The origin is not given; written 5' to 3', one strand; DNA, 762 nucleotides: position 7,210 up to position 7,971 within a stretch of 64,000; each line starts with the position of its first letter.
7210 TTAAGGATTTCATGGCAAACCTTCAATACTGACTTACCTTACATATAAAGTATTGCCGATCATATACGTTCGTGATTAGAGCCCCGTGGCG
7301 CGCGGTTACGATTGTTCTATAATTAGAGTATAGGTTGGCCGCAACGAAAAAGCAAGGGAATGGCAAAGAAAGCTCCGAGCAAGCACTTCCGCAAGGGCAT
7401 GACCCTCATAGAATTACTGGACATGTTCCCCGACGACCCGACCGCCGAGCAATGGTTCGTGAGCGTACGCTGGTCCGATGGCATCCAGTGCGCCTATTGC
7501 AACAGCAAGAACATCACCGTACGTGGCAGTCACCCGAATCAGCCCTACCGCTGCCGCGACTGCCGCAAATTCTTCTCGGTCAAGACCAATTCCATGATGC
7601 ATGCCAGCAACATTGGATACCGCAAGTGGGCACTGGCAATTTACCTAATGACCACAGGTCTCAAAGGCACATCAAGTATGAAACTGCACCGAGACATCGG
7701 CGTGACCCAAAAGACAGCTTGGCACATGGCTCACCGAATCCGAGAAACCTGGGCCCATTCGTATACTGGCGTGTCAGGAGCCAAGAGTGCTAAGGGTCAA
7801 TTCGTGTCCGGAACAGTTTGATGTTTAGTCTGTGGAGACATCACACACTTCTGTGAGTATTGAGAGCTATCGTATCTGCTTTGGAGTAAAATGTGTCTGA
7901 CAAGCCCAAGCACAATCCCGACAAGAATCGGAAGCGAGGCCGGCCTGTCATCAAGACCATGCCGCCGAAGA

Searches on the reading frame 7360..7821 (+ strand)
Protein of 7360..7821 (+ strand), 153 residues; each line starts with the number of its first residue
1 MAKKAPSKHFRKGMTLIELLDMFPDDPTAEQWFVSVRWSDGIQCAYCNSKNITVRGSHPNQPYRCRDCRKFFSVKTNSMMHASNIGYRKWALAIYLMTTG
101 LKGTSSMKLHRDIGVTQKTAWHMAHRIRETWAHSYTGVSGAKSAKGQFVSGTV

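Call 33: search_protein_families(library=pfam, proteins=[window:7360-7821:+], max_evalue=0.01)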
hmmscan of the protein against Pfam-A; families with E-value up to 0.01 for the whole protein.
window:7360-7821:+ (153 aa): 1 family
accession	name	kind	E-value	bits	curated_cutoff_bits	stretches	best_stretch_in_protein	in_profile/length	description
PF12760.12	Zn_ribbon_IS1595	-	5.6e-05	23.5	25.4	1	24-70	1-45/46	Transposase zinc-ribbon domain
